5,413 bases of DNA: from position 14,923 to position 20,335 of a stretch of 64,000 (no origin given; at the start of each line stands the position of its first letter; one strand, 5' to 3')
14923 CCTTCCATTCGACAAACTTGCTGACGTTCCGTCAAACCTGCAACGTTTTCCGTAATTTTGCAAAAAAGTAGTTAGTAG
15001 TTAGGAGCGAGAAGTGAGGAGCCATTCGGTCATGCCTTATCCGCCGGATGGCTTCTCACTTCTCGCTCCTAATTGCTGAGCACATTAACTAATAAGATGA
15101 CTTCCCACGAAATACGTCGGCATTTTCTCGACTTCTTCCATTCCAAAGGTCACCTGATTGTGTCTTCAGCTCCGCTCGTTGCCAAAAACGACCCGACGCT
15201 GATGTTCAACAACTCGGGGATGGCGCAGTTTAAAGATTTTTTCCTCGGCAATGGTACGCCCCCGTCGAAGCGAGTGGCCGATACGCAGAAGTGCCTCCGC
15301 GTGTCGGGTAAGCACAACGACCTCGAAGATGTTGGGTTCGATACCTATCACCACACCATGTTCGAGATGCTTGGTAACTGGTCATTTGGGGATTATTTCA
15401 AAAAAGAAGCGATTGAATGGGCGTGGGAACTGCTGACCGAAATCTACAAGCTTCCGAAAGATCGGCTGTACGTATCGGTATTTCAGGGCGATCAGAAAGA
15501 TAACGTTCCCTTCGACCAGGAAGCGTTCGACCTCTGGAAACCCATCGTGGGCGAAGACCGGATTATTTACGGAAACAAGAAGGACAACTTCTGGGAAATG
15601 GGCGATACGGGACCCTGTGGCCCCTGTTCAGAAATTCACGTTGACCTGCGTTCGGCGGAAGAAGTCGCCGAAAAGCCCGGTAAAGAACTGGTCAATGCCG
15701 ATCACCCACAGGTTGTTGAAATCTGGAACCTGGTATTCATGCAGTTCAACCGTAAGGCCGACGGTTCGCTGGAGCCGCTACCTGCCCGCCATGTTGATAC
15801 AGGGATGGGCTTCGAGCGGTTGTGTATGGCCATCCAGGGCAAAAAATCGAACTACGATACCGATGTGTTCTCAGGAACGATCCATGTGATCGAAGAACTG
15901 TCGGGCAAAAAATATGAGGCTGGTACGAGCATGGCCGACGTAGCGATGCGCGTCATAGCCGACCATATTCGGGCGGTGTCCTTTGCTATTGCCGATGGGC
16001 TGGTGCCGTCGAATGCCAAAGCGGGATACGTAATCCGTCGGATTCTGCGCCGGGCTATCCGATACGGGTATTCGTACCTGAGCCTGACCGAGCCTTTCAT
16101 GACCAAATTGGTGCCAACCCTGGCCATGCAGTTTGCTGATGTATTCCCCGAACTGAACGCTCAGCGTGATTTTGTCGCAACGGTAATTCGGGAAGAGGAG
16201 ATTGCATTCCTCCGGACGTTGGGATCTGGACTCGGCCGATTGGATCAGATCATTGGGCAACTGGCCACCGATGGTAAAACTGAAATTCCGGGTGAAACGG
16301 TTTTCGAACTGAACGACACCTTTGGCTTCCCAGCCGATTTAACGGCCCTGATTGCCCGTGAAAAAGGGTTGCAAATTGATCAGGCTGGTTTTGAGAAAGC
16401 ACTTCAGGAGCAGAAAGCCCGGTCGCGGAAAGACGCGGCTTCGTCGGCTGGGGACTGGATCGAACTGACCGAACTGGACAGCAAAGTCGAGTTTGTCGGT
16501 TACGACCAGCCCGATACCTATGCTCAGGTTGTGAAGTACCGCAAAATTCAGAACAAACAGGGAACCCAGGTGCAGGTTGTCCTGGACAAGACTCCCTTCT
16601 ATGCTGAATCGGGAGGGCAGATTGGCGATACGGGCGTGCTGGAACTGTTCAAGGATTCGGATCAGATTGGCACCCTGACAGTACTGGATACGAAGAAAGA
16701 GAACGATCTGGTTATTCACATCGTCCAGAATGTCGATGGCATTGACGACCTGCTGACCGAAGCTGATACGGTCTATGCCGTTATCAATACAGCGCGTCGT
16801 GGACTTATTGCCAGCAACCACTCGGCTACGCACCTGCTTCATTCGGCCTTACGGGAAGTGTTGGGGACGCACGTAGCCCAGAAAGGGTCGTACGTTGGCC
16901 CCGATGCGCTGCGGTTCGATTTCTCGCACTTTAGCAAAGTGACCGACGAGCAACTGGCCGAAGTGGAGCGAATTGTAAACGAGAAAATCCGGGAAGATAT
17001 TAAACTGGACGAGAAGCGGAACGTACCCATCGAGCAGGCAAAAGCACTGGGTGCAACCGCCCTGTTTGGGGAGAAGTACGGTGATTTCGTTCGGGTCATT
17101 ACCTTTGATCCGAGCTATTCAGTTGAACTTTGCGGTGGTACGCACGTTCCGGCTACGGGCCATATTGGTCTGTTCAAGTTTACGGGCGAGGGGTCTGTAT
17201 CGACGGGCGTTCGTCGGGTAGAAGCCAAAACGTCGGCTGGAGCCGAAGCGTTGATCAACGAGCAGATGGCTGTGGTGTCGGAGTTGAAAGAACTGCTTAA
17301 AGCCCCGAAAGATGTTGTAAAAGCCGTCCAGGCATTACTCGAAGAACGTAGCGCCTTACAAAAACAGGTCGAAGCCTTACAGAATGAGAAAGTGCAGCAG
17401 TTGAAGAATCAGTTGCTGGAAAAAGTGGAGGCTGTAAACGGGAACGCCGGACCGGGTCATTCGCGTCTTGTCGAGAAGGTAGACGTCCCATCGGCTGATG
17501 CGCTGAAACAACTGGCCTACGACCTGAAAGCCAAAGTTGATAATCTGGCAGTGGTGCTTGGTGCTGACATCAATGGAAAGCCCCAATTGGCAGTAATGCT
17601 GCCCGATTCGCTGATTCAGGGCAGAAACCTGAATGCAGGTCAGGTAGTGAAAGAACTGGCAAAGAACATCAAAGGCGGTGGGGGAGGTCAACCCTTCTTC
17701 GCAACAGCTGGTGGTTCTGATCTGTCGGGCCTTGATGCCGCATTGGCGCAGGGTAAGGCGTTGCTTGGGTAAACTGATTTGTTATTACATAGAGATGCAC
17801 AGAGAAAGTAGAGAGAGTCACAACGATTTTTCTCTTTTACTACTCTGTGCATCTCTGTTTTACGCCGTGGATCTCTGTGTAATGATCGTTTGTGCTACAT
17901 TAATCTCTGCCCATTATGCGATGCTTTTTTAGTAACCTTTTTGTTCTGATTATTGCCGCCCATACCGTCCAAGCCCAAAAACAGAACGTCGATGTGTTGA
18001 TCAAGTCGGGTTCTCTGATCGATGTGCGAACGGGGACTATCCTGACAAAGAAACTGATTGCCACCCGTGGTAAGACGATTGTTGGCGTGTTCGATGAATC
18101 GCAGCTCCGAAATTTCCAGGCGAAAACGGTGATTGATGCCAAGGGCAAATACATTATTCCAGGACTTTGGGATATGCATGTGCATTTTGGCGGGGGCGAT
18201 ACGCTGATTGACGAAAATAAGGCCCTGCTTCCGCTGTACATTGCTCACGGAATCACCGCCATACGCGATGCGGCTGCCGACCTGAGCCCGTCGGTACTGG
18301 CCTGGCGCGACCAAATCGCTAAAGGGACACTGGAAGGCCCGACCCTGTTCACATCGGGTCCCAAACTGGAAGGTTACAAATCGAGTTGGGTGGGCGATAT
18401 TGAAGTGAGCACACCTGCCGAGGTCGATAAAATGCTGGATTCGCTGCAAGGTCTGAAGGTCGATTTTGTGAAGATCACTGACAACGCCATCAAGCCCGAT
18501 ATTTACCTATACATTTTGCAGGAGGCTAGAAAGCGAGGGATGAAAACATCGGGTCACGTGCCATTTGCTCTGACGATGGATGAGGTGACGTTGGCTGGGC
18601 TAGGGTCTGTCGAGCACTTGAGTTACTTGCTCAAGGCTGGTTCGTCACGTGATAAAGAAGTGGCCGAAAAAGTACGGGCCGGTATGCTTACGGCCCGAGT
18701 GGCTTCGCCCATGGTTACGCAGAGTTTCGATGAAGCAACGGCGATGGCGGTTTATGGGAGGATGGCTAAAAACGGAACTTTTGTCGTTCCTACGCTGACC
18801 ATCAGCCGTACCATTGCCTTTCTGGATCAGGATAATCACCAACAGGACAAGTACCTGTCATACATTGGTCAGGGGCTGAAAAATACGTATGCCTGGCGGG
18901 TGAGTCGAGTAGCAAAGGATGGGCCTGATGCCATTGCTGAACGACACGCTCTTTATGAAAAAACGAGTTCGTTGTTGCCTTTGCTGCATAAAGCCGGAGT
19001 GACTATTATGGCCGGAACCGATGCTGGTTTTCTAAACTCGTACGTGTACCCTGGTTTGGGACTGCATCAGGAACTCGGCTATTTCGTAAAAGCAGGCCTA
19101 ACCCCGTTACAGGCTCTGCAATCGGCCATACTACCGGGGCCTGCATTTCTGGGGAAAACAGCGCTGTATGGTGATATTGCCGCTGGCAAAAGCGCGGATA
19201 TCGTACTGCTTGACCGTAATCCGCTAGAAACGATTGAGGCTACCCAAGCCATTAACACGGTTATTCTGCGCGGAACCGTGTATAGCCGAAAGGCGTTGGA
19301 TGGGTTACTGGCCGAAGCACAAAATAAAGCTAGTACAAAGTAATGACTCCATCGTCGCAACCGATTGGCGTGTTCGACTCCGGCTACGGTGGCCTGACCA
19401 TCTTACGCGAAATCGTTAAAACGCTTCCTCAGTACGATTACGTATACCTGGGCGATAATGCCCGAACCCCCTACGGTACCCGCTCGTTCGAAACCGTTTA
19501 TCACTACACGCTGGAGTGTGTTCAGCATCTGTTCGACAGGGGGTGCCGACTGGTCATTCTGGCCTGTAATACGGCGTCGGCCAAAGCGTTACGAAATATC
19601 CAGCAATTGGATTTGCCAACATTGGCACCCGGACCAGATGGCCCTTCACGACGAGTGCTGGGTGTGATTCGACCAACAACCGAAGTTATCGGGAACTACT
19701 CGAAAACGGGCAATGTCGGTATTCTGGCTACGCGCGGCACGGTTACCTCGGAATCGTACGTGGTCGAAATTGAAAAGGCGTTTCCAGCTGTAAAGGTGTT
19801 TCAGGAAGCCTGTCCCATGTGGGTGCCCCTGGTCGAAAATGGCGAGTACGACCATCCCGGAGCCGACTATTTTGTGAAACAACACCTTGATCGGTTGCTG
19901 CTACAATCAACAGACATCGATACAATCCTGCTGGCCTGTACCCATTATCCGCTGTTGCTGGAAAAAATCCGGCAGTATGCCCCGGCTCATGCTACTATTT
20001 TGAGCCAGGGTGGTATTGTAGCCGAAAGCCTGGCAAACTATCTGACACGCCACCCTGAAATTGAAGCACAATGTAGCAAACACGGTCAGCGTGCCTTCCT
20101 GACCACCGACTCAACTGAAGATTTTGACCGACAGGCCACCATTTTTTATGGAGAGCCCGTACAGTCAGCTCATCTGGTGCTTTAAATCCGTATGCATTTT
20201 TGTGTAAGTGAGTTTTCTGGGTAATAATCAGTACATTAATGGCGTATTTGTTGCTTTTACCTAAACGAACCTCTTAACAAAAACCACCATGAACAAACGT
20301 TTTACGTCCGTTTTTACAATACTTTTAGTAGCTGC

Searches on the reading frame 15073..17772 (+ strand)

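Call 62: search_protein_families(library=pfam, proteins=[window:15073-17772:+], max_evalue=0.001)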
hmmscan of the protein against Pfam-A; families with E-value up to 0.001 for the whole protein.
window:15073-17772:+ (899 aa): 3 families
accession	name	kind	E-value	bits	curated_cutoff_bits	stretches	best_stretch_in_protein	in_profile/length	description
PF01411.24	tRNA-synt_2c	-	3e-200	666.9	30.3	1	13-574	1-551/552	tRNA synthetases class II (A)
PF07973.19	tRNA_SAD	-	9.6e-15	54.7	24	1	673-717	1-44/44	Threonyl and Alanyl tRNA synthetase second additional domain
PF02272.25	DHHA1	-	2.3e-10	41.3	25.9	1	800-893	6-95/102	DHHA1 domain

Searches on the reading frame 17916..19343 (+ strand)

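Call 62: search_protein_families(library=pfam, proteins=[window:17916-19343:+], max_evalue=0.001)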
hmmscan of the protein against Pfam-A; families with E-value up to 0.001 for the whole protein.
window:17916-19343:+ (475 aa): 2 families
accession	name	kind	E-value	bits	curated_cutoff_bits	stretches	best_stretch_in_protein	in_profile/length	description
PF01979.26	Amidohydro_1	-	2e-17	63.9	25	1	79-454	1-343/345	Amidohydrolase family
PF07969.17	Amidohydro_3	-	3.1e-11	43.9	29.7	2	72-94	2-25/472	Amidohydrolase family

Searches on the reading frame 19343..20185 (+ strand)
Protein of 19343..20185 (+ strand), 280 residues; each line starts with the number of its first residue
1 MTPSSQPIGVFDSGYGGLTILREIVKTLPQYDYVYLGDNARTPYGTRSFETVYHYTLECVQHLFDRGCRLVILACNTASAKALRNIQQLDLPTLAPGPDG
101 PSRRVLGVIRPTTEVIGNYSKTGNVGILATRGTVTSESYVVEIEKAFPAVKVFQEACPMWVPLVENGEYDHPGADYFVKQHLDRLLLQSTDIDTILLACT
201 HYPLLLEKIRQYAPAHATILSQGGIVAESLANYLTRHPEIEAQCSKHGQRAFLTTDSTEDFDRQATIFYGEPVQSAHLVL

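Call 62: search_protein_families(library=pfam, proteins=[window:19343-20185:+], max_evalue=0.001)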
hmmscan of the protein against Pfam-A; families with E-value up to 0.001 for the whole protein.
window:19343-20185:+ (280 aa): 1 family
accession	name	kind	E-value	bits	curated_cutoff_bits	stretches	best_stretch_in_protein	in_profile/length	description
PF01177.27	Asp_Glu_race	-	1.1e-11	45.4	31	1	19-213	11-196/211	Asp/Glu/Hydantoin racemase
